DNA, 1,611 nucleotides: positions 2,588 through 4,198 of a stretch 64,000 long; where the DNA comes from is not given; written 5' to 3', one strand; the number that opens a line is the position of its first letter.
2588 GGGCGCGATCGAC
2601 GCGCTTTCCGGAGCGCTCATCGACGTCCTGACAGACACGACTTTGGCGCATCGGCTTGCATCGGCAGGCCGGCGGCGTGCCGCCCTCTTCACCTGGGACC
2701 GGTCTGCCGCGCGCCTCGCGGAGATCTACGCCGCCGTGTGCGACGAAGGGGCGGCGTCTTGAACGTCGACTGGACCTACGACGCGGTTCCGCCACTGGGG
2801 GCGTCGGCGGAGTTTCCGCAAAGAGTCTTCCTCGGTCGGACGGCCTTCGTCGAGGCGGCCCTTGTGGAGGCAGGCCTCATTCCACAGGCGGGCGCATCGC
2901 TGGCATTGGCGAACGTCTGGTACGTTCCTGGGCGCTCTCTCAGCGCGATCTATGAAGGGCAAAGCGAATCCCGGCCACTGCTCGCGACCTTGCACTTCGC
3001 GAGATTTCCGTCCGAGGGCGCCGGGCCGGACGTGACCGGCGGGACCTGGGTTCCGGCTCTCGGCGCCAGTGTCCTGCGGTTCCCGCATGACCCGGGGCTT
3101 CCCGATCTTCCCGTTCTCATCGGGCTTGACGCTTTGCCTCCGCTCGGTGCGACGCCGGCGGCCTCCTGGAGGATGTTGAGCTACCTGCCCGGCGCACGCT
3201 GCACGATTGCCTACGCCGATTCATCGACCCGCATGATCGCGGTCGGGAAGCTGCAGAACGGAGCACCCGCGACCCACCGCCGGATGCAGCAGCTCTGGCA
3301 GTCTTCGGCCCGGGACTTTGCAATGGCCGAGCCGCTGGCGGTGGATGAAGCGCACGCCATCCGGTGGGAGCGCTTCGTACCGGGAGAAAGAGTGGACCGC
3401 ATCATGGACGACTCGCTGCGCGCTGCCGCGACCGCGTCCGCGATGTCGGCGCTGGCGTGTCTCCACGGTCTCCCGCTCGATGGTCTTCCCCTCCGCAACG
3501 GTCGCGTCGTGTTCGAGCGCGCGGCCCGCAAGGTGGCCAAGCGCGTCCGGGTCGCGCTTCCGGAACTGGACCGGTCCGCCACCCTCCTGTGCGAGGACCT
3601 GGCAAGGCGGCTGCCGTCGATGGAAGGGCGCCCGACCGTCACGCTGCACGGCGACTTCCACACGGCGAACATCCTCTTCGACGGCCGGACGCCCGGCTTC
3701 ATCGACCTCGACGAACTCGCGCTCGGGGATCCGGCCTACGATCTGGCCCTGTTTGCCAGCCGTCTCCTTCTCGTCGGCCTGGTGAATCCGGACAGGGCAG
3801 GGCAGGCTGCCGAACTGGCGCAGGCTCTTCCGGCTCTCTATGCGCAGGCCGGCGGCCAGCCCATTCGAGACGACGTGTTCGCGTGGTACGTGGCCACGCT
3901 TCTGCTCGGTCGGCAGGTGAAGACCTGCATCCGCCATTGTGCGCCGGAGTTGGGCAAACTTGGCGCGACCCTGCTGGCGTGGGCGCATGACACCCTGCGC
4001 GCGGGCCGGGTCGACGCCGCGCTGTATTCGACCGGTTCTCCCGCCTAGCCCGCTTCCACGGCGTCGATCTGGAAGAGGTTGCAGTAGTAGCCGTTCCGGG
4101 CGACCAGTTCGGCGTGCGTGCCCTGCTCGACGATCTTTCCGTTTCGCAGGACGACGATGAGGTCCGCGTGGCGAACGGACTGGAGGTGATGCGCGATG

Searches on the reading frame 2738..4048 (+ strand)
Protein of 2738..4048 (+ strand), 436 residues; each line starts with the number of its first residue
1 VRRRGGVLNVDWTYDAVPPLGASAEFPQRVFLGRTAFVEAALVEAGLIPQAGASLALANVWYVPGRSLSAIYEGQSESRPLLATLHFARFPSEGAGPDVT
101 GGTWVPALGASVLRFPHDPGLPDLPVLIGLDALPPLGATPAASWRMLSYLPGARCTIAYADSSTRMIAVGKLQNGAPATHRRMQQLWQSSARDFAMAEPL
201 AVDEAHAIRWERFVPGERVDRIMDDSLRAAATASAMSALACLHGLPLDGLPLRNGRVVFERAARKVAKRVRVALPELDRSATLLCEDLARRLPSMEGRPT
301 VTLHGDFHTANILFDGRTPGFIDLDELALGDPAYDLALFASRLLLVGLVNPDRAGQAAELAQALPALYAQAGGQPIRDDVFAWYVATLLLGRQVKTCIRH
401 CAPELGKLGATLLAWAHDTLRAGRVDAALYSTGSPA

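Call 3: search_protein_families(library=pfam, proteins=[window:2738-4048:+], max_evalue=0.01)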
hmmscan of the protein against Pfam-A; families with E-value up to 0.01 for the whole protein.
window:2738-4048:+ (436 aa): 5 families
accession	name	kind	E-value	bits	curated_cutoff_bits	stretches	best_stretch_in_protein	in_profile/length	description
PF01636.29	APH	-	2.3e-19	70.6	23.2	1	175-364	36-229/239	Phosphotransferase enzyme family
PF19974.5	TCAD9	-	1.1e-05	25.2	40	1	275-364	267-362/429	Ternary complex associated domain 9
PF04655.20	APH_6_hur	-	6.6e-05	22.8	27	1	202-338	64-197/252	Aminoglycoside/hydroxyurea antibiotic resistance kinase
PF02958.26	EcKL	-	0.0017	18.2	22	1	275-339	190-260/294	Ecdysteroid kinase-like family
PF10009.15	DUF2252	-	0.0085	15.6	22.3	0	280-370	24-116/392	Uncharacterized protein conserved in bacteria (DUF2252)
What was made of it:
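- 2759..4048 (+): APH-fold kinase B (start TTG 2759 overlapping the GT4-a stop; alternative GTG 2738). Pfam APH 2.3e-19 (call 3).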

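Call 5: search_protein_families(library=ncbifam, proteins=[window:2738-4048:+], max_evalue=0.001)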
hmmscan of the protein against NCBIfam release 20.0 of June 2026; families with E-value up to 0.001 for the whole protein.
window:2738-4048:+ (436 aa): 7 families
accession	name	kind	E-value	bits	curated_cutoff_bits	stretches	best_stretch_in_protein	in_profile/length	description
NF033068.1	APH_3p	equivalog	3e-08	33.5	205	1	213-343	85-219/255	APH(3') family aminoglycoside O-phosphotransferase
NF032896.1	APH_3pp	equivalog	5.9e-08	32.5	325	1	211-357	70-225/254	APH(3'') family aminoglycoside O-phosphotransferase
TIGR02172.1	Fb_sc_TIGR02172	paralog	2.2e-06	27.7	228.2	1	302-339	155-192/226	TIGR02172 family protein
NF038156.1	lant_syn_V_LxmK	equivalog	2.1e-05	23.8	315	1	193-345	72-236/347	class V lanthionine synthetase subunit LxmK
NF008738.0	PRK11768.1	equivalog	0.00012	21.6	194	1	296-337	193-233/327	serine/threonine protein kinase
NF033059.2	APH_3p_I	exception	0.00033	20.1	400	1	232-343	116-232/267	APH(3')-I family aminoglycoside O-phosphotransferase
NF012171.0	APH_6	equivalog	0.00046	19.5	325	1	259-339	119-196/270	APH(6)-I family aminoglycoside O-phosphotransferase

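Call 16: search_solved_structures(query=window:2738-4048:+, max_evalue=1)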
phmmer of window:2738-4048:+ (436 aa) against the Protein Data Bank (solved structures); distinct sequences matched with E-value up to 1: 11.
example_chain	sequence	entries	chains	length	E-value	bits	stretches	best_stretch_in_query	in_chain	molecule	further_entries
8i80_B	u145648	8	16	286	0.00083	21.7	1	258-339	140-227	Viomycin kinase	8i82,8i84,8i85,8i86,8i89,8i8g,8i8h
1nd4_A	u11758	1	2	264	0.011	18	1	238-340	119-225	Aminoglycoside 3'-phosphotransferase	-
4feu_A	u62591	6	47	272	0.013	17.8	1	214-339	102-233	Aminoglycoside 3'-phosphotransferase AphA1-IAB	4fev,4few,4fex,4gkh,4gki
4ej7_A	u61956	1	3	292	0.015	17.6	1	215-339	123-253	Aminoglycoside 3'-phosphotransferase AphA1-IAB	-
3w0r_A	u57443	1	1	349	0.073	15.3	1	302-337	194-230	Hygromycin-B 4-O-kinase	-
3dxp_A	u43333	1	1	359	0.17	14.1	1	237-385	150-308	putative acyl-CoA dehydrogenase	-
1zyl_A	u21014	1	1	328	0.36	13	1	299-338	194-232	Hypothetical protein yihE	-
1l8t_A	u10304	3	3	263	0.44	12.8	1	300-339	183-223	Aminoglycoside 3'-Phosphotransferase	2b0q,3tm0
2bkk_A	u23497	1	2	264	0.44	12.7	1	300-339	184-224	AMINOGLYCOSIDE 3'-PHOSPHOTRANSFERASE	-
1j7i_A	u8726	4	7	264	0.44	12.7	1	300-339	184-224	AMINOGLYCOSIDE 3'-PHOSPHOTRANSFERASE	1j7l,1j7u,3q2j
3w0m_A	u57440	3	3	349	0.5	12.6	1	302-337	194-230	Hygromycin-B 4-O-kinase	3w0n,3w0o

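Call 27: find_homologous_proteins(query=window:2738-4048:+, max_evalue=0.00001)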
Query window:2738-4048:+ (436 aa): 50 proteins with E <= 0.00001 among 8000 candidates.
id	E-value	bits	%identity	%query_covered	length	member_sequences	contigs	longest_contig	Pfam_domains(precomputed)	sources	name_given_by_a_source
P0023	1.1e-206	705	75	98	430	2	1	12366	PF04655.21,PF01636.30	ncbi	-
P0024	1.3e-200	685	73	98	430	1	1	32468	PF01636.30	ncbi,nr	ncbi:MAG: aminoglycoside phosphotransferase family protein [Burkholderiales bacterium]|nr:aminoglyco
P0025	3.9e-126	440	53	97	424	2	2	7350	PF19974.6,PF01636.30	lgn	-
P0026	2.5e-97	345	43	98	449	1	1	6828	PF19974.6,PF01636.30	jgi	jgi:Phosphotransferase enzyme family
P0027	9.2e-96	340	43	97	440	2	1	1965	PF19974.6,PF01636.30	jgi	jgi:Phosphotransferase enzyme family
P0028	1.8e-94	335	43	98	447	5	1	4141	PF19974.6,PF01636.30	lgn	-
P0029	1.0e-89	320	45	95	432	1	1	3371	PF01636.30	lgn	-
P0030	6.8e-88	314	43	97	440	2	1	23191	PF01636.30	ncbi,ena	-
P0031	3.1e-82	295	49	73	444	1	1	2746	PF04655.21,PF19974.6,PF01636.30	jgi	jgi:phosphotransferase family enzyme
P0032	1.6e-81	293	39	97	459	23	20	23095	PF01636.30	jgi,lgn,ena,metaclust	metaclust:\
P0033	2.9e-80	289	40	98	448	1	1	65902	PF19974.6,PF01636.30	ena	-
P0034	3.4e-78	282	42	97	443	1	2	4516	PF01636.30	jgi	jgi:histone H3/H4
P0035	3.9e-76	275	38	95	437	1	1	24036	PF19974.6,PF01636.30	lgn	-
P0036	8.5e-76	274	41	97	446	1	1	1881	PF19974.6,PF01636.30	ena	-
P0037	3.6e-73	265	41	86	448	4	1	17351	PF01636.30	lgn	-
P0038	1.0e-72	264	41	97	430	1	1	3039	PF19974.6,PF01636.30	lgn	-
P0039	2.5e-72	262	39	96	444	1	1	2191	PF19974.6,PF01636.30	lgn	-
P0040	8.0e-72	261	37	98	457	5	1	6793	PF01636.30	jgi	jgi:aminoglycoside phosphotransferase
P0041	2.1e-71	259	39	97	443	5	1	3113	PF01636.30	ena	-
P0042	9.2e-70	254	37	98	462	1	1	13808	PF01636.30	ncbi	-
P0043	1.1e-69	254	41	85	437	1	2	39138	PF19974.6,PF01636.30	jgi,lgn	jgi:hypothetical protein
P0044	2.5e-69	253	42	87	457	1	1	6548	PF19974.6,PF01636.30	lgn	-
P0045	1.9e-67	246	39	97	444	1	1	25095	PF19974.6,PF01636.30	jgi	jgi:hypothetical protein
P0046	5.7e-66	241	40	88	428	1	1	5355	PF19974.6,PF01636.30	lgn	-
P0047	5.3e-65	238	34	97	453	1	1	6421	PF01636.30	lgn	-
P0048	9.1e-65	238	43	95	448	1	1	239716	PF01636.30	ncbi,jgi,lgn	-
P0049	3.1e-63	232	35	97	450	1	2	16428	PF01636.30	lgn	-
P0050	5.7e-63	232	33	97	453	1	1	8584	PF01636.30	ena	-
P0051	3.7e-62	229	39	97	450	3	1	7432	PF19974.6,PF01636.30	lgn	-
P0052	1.8e-61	227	37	96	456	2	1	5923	PF19974.6,PF01636.30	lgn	-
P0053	1.4e-60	224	39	87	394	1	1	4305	PF19974.6,PF01636.30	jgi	jgi:aminoglycoside phosphotransferase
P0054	1.8e-60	223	36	97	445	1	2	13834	PF19974.6,PF01636.30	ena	-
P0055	1.1e-59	221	35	97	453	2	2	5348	PF01636.30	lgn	-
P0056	1.6e-59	220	36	85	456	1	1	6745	PF01636.30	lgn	-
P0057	1.0e-58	218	42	81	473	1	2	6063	PF19974.6,PF01636.30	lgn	-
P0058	6.9e-58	215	39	82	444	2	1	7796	PF01636.30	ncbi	ncbi:MAG: hypothetical protein RLZZ584_2831 [Pseudomonadota bacterium]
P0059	5.8e-57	212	35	86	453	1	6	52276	PF01636.30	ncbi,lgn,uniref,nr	ncbi:aminoglycoside phosphotransferase family protein [Candidatus Manganitrophus noduliformans]|unir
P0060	2.0e-55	207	38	87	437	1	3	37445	PF19974.6,PF01636.30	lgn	-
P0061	2.3e-55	207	38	86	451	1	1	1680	PF04655.21,PF01636.30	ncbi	-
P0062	6.8e-55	205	38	85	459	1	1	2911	PF01636.30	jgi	jgi:aminoglycoside phosphotransferase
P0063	1.4e-54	204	38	94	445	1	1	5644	PF01636.30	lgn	-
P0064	2.0e-54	203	38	92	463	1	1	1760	PF01636.30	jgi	jgi:hypothetical protein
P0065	5.1e-53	199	40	69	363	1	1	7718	PF01636.30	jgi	jgi:hypothetical protein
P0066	3.7e-51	193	38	97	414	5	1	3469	PF10009.16,PF01636.30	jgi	jgi:hypothetical protein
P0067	1.9e-50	190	39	84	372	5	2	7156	PF01636.30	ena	-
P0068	1.0e-49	188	38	85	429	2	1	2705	PF01636.30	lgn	-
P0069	5.6e-48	182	35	95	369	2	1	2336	PF19974.6,PF01636.30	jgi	jgi:streptomycin 6-kinase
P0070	8.4e-46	175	37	82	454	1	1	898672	PF01636.30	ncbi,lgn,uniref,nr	ncbi:aminoglycoside phosphotransferase family protein [Sphaerotilus mobilis]|uniref:Phosphotransfera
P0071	7.4e-44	169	37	84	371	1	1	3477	PF19974.6,PF01636.30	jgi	jgi:Phosphotransferase enzyme family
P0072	5.7e-6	44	26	63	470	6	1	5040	PF01636.30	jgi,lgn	jgi:aminoglycoside phosphotransferase (APT) family kinase protein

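Call 28: find_encoding_contigs(protein=P0070, flank=10000, max_places=1)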
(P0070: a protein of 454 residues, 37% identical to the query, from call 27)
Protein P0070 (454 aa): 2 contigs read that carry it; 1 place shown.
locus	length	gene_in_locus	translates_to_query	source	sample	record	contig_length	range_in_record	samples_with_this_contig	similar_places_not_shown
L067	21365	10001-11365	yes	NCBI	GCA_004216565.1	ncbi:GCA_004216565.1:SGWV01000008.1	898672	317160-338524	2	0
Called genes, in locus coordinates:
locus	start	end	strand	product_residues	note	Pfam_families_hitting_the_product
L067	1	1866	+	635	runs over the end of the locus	-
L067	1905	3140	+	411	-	PF25917:BSH_RND, PF25944:Beta-barrel_RND, PF25954:Beta-barrel_RND_2, PF25967:RND-MFP_C (weak)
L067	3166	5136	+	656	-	PF00005:ABC_tran, PF12704:MacB_PCD, PF02687:FtsX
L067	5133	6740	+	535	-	PF02321:OEP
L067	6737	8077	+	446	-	PF01636:APH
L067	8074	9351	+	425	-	PF13439:Glyco_transf_4, PF13579:Glyco_trans_4_4, PF20706:GT4-conflict, PF00534:Glycos_transf_1, PF13692:Glyco_trans_1_4, PF13524:Glyco_trans_1_2 (weak)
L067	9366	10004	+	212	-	PF00300:His_Phos_1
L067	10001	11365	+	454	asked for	PF01636:APH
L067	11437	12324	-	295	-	PF04378:RsmJ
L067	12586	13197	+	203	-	PF00188:CAP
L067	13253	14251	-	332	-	PF03401:TctC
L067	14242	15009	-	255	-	-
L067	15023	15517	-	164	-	-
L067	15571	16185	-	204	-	-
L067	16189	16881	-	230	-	-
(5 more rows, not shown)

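Call 29: find_encoding_contigs(protein=P0059, flank=10000, max_places=1)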
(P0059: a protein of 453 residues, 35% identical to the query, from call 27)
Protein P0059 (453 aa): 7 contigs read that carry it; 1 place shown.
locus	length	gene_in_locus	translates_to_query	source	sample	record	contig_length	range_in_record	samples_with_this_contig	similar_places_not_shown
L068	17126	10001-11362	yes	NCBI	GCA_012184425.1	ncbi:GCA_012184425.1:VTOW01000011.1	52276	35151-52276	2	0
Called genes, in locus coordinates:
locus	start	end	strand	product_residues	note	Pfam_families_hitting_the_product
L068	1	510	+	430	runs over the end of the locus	PF04101:Glyco_tran_28_C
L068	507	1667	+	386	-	PF13477:Glyco_trans_4_2 (faint), PF13439:Glyco_transf_4, PF13579:Glyco_trans_4_4, PF20706:GT4-conflict (weak), PF00534:Glycos_transf_1, PF13692:Glyco_trans_1_4, PF13524:Glyco_trans_1_2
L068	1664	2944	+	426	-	PF01636:APH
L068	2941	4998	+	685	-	PF16889:Hepar_II_III_N, PF07940:Hepar_II_III_C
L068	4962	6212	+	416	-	PF01636:APH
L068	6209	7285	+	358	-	PF04101:Glyco_tran_28_C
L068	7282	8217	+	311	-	PF01636:APH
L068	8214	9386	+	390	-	PF13439:Glyco_transf_4, PF13579:Glyco_trans_4_4, PF20706:GT4-conflict, PF00534:Glycos_transf_1, PF13692:Glyco_trans_1_4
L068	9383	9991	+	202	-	PF00300:His_Phos_1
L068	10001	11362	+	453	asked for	PF01636:APH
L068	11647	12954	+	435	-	PF13372:Alginate_exp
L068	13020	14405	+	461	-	PF00990:GGDEF, PF00563:EAL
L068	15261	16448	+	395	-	PF00132:Hexapep (faint)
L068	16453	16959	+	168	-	-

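Call 30: find_encoding_contigs(protein=P0048, flank=10000, max_places=1)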
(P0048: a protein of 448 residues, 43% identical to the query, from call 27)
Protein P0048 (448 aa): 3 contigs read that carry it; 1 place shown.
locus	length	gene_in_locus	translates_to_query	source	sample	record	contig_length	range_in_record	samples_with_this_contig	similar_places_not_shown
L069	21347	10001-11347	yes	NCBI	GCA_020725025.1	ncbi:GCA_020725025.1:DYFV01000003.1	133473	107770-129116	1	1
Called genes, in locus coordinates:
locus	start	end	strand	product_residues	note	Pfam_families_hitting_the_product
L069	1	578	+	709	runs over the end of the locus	PF16889:Hepar_II_III_N, PF05426:Alginate_lyase (weak), PF07940:Hepar_II_III_C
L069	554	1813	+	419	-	PF01636:APH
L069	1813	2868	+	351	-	PF04101:Glyco_tran_28_C (weak)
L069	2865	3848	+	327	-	PF01636:APH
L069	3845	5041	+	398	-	PF13439:Glyco_transf_4, PF00534:Glycos_transf_1, PF13692:Glyco_trans_1_4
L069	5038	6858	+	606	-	PF00664:ABC_membrane, PF00005:ABC_tran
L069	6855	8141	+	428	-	PF01636:APH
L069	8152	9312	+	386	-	PF13439:Glyco_transf_4, PF13579:Glyco_trans_4_4, PF20706:GT4-conflict, PF00534:Glycos_transf_1, PF13692:Glyco_trans_1_4, PF13524:Glyco_trans_1_2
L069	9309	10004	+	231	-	PF00300:His_Phos_1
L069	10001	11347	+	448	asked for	PF01636:APH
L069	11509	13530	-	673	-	PF00672:HAMP, PF00015:MCPsignal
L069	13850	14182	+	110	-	-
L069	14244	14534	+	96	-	PF10262:Rdx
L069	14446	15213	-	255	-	-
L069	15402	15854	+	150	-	-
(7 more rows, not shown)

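Call 44: search_solved_structures(query=A2, max_evalue=1)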
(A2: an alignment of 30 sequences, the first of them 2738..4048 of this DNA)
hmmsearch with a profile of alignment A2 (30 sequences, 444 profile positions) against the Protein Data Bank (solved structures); distinct sequences matched with E-value up to 1: 35.
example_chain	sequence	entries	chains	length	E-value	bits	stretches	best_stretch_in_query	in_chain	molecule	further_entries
6fuc_A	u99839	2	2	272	2.2e-08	36.7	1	233-349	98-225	Aminoglycoside phosphotransferase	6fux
8v3v_A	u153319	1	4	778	2.6e-06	29.8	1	234-349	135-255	Acyl-Coenzyme A dehydrogenase family, member 11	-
5igh_A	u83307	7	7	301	3.9e-06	29.3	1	231-347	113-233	Macrolide 2'-phosphotransferase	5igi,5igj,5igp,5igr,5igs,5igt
1zyl_A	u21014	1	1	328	4.5e-06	29.1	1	241-349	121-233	Hypothetical protein yihE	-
3csv_A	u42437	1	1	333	1.5e-05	27.4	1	240-347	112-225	Aminoglycoside phosphotransferase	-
6iy9_A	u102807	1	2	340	4.4e-05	25.8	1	229-374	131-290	Hygromycin-B 7''-O-kinase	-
8i80_B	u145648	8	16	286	7.5e-05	25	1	292-350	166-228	Viomycin kinase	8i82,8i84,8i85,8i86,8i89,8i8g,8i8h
7f0a_A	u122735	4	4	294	0.00071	21.8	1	275-350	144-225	Capreomycin phosphotransferase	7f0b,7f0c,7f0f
3w0r_A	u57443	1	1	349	0.0013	21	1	289-347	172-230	Hygromycin-B 4-O-kinase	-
4o7o_A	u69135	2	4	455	0.0014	20.9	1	246-334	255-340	Maltokinase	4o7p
3f7w_A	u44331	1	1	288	0.0017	20.6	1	291-350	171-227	putative fructosamine-3-kinase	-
7s3l_A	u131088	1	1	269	0.002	20.3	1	278-346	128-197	Aminoglycoside phosphotransferase family protein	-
8agy_A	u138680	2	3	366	0.002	20.3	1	162-335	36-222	Corramycin phosphotransferase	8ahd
2olc_A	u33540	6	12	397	0.0054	18.9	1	307-377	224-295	Methylthioribose kinase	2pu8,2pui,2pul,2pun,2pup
4h05_A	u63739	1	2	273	0.012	17.8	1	252-349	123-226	Aminoglycoside-O-phosphotransferase VIII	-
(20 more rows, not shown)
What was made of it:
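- The best profile hit in the PDB is APH(3'')-Id, along with macrolide 2'-phosphotransferase (call 44).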

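Call 45: search_protein_families(library=padloc, proteins=[window:2738-4048:+], max_evalue=0.001)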
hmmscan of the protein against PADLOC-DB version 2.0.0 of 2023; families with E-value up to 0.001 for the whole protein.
window:2738-4048:+ (436 aa): 0 families

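Call 58: predict_structure(alignment_id=A2)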
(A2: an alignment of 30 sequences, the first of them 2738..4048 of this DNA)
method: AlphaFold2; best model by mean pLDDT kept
length: 436 residues; sequences in the alignment: 30
mean_pLDDT: 91.5   pTM: 0.93
mean pLDDT of the five models: 91.5, 91.3, 90.9, 90.9, 90.2
residues with pLDDT >= 90: 361; 70-90: 45; 50-70: 21; < 50: 9
segments of 3 or more residues with pLDDT < 50: 1-6, 434-436
pLDDT, mean of each block of 10 residues (from residue 1): 51 72 77 93 93 85 93 85 93 63 92 94 96 91 94 96 96 97 97 96 98 95 95 98 96 95 87 95 97 93 97 93 97 98 96 94 98 98 98 95 93 98 97 58
secondary structure, 60 per line:
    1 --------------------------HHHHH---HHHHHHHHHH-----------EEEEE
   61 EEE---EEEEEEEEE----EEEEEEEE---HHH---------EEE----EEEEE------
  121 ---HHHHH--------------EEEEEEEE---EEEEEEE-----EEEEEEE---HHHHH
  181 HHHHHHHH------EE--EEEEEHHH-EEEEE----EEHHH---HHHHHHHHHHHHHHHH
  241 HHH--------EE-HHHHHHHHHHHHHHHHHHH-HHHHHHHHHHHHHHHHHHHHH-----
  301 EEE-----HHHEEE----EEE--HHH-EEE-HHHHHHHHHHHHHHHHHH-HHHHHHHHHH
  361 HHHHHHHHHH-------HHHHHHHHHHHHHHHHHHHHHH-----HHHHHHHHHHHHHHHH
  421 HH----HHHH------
elements in order: H27-31 H35-44 E56-63 E67-75 E80-87 E103-105 E110-114 H124-128 E143-150 E154-160 E166-172 H176-188 E199-203 E208-212 H225-243 H255-273 H275-295 E301-303 E312-314 E319-321 E328-330 H332-349 H351-370 H378-399 H405-422 H427-430

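Call 61: fold_search(model_id=the predicted structure, library=pdb)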
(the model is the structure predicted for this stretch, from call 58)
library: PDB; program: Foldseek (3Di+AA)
matches with E <= 10: 1602; with E <= 0.001: 207
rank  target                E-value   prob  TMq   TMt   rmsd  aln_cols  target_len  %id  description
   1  6fuc                  5.7e-10  1.00  0.41  0.62   4.6       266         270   24  Structure of aminoglycoside phosphotransferase APH(3'')-Id from Streptomyces rimosus ATCC10970 (released 2019-03-20)
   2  3hav_A                5.0e-09  1.00  0.38  0.52   7.2       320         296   12  Structure of the streptomycin-ATP-APH(2")-IIa ternary complex (released 2009-11-17)
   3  9qos_B                7.6e-09  1.00  0.39  0.62   4.9       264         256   24  APH(3')-IIb with an inhibitor (released 2026-02-11)
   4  6fux                  8.4e-09  1.00  0.44  0.67   4.6       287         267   23  Structure of aminoglycoside phosphotransferase APH(3'')-Id from Streptomyces rimosus ATCC10970 in complex with ADP and s (released 2019-03-20)
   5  4dca                  8.8e-09  1.00  0.39  0.53   7.3       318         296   12  Crystal structure of aminoglycoside phosphotransferase APH(2'')-Ib, ADP-bound (released 2012-02-01)
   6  1nd4_A                1.0e-08  1.00  0.40  0.64   5.1       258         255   21  Crystal structure of aminoglycoside-3'-phosphotransferase-IIa (released 2003-09-16)
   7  3uzr                  1.2e-08  1.00  0.38  0.52   7.3       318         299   12  Crystal structure of aminoglycoside phosphotransferase APH(2'')-Ib, apo form (released 2011-12-21)
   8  8zic                  1.3e-08  1.00  0.46  0.54   6.7       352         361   14  Structure complex of 4-hydroxytryptamine kinase PsiK complexed with Mg2+ and Tryptamine (released 2025-04-02)
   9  9qoy_A                1.4e-08  1.00  0.39  0.62   4.8       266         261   23  Pseudomonas aeruginosa APH(3")-IIb - Wild Type (released 2026-04-08)
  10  3dxq_A                1.5e-08  1.00  0.46  0.65   6.1       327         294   16  Crystal structure of choline/ethanolamine kinase family protein (NP_106042.1) from MESORHIZOBIUM LOTI at 2.55 A resolu (released 2008-08-05)
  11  8jsu_D                1.8e-08  1.00  0.46  0.62   6.3       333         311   20  The crystal structure of TvaE in complex with TvaLP (released 2025-09-03)
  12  1zyl                  2.1e-08  1.00  0.44  0.56   6.2       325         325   16  Crystal Structure of Hypothetical Protein YihE from Escherichia coli (released 2006-09-19)
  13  3w0p                  2.2e-08  1.00  0.46  0.64   5.9       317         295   15  Crystal structure of a thermostable mutant of aminoglycoside phosphotransferase APH(4)-Ia (D198A), ternary complex with  (released 2013-08-07)
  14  4dfu_B                2.2e-08  1.00  0.42  0.58   5.8       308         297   13  Inhibition of an antibiotic resistance enzyme: crystal structure of aminoglycoside phosphotransferase APH(2")-ID/APH(2 (released 2012-02-08)
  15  3w0m                  2.3e-08  1.00  0.47  0.66   4.9       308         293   16  Crystal structure of a thermostable mutant of aminoglycoside phosphotransferase APH(4)-Ia, apo form (released 2013-08-07)
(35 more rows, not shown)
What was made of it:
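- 2759..4048 (+): Foldseek top hits are APH(3''), APH(2''), PsiK, choline kinase and methylthioribose kinase (calls 58, 61).
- On APH / phosphotransferase enzyme family (PF01636): Kinase B has an APH fold (call 61).
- Nearest to sugar- and small-molecule kinases (call 61). The RiPP kinase TvaE is among the Foldseek hits for kinase B (call 61). Maltokinase and glucosamine kinase are among the profile and fold hits of kinase B (calls 44, 61). These hits are weak: maltokinase 1.4e-3, and glucosamine kinase TM 0.37 with rmsd 14 (calls 44, 61).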
